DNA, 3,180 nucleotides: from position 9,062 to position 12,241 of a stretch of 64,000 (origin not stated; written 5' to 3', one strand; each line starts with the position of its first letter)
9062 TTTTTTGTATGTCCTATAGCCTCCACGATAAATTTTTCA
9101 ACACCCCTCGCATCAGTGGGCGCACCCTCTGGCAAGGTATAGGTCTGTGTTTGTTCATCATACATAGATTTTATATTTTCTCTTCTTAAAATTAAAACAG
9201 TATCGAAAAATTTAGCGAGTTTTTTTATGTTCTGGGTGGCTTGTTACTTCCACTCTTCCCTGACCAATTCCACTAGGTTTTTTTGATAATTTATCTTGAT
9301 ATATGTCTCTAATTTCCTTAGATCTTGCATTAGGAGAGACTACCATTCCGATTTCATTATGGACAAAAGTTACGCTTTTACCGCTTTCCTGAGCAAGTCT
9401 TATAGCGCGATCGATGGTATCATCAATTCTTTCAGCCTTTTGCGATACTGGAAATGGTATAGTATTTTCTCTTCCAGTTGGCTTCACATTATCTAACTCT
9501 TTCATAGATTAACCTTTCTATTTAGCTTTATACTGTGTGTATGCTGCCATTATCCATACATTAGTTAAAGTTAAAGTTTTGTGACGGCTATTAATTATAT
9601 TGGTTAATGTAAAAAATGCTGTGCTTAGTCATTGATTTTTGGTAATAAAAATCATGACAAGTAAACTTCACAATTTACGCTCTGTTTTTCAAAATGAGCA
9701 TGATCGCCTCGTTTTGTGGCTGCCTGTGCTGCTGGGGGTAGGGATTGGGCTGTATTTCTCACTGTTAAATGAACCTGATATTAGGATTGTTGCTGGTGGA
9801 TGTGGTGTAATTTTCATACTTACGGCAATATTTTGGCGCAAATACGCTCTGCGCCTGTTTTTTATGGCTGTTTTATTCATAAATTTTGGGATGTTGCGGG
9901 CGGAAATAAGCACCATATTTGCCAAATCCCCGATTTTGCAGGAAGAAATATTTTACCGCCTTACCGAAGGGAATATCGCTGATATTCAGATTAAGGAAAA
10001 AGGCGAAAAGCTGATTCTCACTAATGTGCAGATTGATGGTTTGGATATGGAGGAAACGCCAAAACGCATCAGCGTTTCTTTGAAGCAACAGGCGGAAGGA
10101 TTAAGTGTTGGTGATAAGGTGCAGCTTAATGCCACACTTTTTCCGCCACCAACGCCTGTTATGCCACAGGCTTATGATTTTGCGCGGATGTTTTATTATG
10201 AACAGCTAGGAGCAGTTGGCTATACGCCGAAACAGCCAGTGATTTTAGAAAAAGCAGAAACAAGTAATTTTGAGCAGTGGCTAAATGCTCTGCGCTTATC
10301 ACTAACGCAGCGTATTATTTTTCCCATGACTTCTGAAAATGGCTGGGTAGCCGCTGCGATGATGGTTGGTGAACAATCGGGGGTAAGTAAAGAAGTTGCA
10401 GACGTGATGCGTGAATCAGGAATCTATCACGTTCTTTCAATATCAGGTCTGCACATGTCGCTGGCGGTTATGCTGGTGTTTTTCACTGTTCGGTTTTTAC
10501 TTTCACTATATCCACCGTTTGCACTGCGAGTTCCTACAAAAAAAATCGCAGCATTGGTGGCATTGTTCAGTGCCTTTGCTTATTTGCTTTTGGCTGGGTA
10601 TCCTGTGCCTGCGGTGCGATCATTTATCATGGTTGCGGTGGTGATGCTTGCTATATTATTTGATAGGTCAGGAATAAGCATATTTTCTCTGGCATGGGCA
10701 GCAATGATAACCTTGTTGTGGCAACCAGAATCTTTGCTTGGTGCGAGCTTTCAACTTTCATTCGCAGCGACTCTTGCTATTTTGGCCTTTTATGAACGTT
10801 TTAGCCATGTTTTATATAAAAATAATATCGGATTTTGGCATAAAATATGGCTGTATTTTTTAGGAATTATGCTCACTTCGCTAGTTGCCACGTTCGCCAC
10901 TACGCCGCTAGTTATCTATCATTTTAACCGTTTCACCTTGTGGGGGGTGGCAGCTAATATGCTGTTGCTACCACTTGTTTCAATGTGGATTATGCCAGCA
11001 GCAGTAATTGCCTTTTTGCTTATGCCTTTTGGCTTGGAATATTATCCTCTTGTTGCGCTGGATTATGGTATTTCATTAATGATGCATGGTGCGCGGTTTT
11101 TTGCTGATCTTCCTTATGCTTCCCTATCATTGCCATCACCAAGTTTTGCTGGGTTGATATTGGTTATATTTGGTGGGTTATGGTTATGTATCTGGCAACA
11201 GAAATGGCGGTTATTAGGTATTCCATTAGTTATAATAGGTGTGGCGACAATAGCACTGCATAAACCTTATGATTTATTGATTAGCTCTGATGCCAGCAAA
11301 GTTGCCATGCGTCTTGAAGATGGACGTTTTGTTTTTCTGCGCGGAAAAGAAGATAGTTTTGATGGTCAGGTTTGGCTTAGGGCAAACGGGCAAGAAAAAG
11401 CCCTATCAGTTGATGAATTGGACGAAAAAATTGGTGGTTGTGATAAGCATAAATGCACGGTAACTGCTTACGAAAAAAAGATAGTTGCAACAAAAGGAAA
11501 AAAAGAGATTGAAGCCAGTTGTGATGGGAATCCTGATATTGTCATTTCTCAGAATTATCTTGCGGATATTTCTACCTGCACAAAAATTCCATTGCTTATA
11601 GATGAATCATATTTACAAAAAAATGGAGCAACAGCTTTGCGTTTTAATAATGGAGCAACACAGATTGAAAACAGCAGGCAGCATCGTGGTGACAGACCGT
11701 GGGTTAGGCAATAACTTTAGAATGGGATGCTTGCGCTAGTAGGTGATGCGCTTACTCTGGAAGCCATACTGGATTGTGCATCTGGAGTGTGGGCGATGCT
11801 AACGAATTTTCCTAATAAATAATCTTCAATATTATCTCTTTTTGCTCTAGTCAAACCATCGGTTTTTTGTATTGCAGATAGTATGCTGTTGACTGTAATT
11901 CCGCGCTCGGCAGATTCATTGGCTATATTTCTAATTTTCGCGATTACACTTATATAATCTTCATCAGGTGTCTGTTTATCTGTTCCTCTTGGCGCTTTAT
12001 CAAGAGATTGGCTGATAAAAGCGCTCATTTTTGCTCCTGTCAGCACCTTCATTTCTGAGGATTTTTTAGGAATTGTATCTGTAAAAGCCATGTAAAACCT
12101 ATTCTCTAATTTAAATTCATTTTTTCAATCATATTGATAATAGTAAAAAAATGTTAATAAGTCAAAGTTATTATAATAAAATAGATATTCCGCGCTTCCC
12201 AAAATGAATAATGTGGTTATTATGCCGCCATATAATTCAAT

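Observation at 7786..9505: Operon of four tandem, highly diverged small paralogs plus an unrelated 87-aa ORF: candidate undescribed module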

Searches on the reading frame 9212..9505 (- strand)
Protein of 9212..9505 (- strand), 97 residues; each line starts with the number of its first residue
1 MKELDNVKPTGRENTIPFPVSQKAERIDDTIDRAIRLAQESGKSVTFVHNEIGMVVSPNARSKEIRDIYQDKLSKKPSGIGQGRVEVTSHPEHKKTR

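Call 3: search_protein_families(library=pfam, proteins=[window:9212-9505:-], max_evalue=1)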
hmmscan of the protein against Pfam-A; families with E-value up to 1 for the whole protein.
window:9212-9505:- (97 aa): 1 family
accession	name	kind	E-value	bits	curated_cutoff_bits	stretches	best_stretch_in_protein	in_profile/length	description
PF02283.22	CobU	-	0.0023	17.9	27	1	23-73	96-143/168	Cobinamide kinase / cobinamide phosphate guanyltransferase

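Call 4: search_protein_families(library=ncbifam, proteins=[window:9212-9505:-], max_evalue=1)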
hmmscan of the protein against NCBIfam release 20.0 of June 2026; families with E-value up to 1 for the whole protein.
window:9212-9505:- (97 aa): 4 families
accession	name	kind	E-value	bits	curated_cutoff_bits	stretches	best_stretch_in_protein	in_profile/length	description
NF004469.0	PRK05800.1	equivalog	0.0023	17.6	161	1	22-67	96-142/173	bifunctional adenosylcobinamide kinase/adenosylcobinamide-phosphate guanylyltransferase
TIGR00719.1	sda_beta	equivalog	0.0088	15.8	161.2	1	25-88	72-135/208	L-serine ammonia-lyase, iron-sulfur-dependent subunit beta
NF033758.1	gliding_GltE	equivalog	0.032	13.2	225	1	20-78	59-118/411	adventurous gliding motility TPR repeat lipoprotein GltE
NF009533.0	PRK12897.1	equivalog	0.046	13.1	488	1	34-76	9-51/248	type I methionyl aminopeptidase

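Call 7: find_homologous_proteins(query=A1, max_evalue=0.01)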
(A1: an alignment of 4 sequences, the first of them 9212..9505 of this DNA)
Query A1 (4 sequences) (97 aa, profile of the alignment): 8 proteins with E <= 0.01 among 644 candidates.
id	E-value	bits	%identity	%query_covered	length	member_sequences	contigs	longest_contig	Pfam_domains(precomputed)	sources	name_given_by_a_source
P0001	2.6e-36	142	36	77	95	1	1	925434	-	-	-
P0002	1.4e-34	136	33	77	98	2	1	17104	-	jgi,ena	jgi:hypothetical protein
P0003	1.0e-33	133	100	100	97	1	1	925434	-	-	-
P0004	1.1e-33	133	31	79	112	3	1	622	-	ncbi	-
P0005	1.1e-32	130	-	-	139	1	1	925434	-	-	-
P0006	1.3e-30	123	89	100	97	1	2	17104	-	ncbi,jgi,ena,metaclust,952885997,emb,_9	jgi:adenosyl cobinamide kinase/adenosyl cobinamide phosphate guanylyltransferase|metaclust:\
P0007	7.0e-29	118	-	-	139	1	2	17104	-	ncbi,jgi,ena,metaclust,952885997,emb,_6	jgi:hypothetical protein|metaclust:\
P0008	3.1e-21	93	33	86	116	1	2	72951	-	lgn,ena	-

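Call 8: find_encoding_contigs(protein=P0006, flank=10000)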
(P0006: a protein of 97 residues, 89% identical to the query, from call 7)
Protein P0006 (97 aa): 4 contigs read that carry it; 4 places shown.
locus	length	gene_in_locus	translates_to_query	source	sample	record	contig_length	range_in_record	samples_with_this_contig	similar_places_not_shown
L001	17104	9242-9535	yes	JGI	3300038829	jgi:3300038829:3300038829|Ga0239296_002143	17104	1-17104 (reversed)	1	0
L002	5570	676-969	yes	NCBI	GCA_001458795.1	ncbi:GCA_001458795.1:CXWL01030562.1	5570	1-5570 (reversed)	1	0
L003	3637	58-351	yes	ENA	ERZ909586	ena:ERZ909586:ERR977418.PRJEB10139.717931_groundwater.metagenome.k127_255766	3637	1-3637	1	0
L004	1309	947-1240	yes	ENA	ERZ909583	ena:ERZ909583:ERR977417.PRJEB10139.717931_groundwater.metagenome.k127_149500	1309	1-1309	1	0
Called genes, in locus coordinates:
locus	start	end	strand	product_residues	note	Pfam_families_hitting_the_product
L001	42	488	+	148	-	PF22740:PapZ_C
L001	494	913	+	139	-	PF03610:EIIA-man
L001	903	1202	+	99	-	PF00381:PTS-HPr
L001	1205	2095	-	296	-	-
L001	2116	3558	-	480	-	-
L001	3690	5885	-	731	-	PF00580:UvrD-helicase, PF13245:AAA_19, PF13604:AAA_30 (weak), PF01443:Viral_helicase1 (faint), PF13361:UvrD_C, PF13538:UvrD_C_2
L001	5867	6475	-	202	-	PF04191:PEMT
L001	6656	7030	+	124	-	-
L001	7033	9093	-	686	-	PF13567:DUF4131, PF03772:Competence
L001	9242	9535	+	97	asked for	-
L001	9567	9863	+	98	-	-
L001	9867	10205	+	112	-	-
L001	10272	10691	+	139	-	-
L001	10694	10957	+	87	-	-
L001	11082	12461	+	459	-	PF00749:tRNA-synt_1c, PF19269:Anticodon_2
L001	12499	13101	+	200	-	PF01327:Pep_deformylase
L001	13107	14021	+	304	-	PF00551:Formyl_trans_N, PF02911:Formyl_trans_C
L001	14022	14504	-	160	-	-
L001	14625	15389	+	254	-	PF01416:PseudoU_synth_1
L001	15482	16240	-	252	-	PF02463:SMC_N, PF00005:ABC_tran, PF13175:AAA_15 (weak), PF13304:AAA_21 (weak)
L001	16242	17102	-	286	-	?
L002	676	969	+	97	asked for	-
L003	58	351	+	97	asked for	-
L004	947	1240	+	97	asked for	-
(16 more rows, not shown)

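Call 9: find_encoding_contigs(protein=P0008, flank=10000)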
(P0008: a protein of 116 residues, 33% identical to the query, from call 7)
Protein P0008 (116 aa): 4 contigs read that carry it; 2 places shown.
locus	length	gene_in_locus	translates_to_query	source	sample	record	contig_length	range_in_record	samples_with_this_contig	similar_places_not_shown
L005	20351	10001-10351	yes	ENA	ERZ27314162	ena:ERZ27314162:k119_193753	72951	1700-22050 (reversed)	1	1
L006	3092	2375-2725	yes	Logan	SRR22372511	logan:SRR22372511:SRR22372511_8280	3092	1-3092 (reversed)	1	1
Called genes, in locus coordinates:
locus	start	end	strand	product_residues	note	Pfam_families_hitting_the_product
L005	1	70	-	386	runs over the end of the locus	PF00155:Aminotran_1_2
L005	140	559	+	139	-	PF07475:Hpr_kinase_C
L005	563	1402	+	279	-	PF03668:RapZ-like_N, PF22740:PapZ_C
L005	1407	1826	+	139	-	PF03610:EIIA-man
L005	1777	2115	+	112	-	PF00381:PTS-HPr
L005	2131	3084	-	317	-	-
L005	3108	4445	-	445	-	-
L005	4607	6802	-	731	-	PF00580:UvrD-helicase, PF13245:AAA_19, PF13604:AAA_30 (weak), PF01443:Viral_helicase1 (faint), PF13361:UvrD_C, PF13538:UvrD_C_2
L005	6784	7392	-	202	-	PF04191:PEMT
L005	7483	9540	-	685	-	PF13567:DUF4131, PF03772:Competence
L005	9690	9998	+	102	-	-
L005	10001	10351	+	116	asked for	-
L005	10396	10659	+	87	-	-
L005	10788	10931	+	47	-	-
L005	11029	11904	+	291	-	-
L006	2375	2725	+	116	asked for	-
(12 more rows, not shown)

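Call 47: search_protein_families(library=phrogs, proteins=[window:9212-9505:-], max_evalue=1)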
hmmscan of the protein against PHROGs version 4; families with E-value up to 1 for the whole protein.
window:9212-9505:- (97 aa): 2 families
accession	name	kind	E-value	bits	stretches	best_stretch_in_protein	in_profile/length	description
phrog_28212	-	unknown function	0.04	14.5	1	25-67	115-158/187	-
phrog_3168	-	unknown function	0.19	12.5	1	21-65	5-50/65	-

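Call 71: search_protein_families(library=padloc, proteins=[window:9212-9505:-], max_evalue=1)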
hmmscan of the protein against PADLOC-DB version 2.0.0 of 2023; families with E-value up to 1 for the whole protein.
window:9212-9505:- (97 aa): 0 families

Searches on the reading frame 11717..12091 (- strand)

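Call 3: search_protein_families(library=pfam, proteins=[window:11717-12091:-], max_evalue=1)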
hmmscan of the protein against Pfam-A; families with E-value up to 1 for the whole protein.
window:11717-12091:- (124 aa): 1 family
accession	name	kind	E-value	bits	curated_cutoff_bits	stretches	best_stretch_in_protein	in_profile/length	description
PF13561.12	adh_short_C2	-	0.011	15.8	27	1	48-87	149-189/236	Enoyl-(Acyl carrier protein) reductase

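Call 4: search_protein_families(library=ncbifam, proteins=[window:11717-12091:-], max_evalue=1)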
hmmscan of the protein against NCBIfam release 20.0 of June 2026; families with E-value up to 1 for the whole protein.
window:11717-12091:- (124 aa): 7 families
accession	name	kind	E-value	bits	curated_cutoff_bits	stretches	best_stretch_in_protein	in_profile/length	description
NF006212.0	PRK08339.1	equivalog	0.0013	18.4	339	1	47-89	162-204/263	short chain dehydrogenase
NF004201.0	PRK05653.2-1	equivalog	0.029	14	288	1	48-83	155-190/231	3-oxoacyl-ACP reductase FabG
NF004197.0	PRK05653.1-1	equivalog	0.037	13.7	332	1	49-101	163-213/249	3-oxoacyl-ACP reductase FabG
NF004773.0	PRK06113.1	equivalog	0.046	13.2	367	1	52-101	169-217/255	7-alpha-hydroxysteroid dehydrogenase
NF047923.1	pyridox_DH_SDR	equivalog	0.067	12.7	325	1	48-91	155-198/243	pyridoxal 4-dehydrogenase, SDR-type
NF004200.0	PRK05653.1-5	equivalog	0.069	12.7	273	1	49-88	160-200/242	3-oxoacyl-ACP reductase FabG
NF053542.1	FlxB_rubin_SDR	equivalog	0.11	12.2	340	1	48-89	158-199/239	flexirubin biosynthesis SDR family reductase FlxB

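Call 71: search_protein_families(library=padloc, proteins=[window:11717-12091:-], max_evalue=1)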
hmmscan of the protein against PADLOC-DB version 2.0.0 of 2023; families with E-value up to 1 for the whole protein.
window:11717-12091:- (124 aa): 0 families
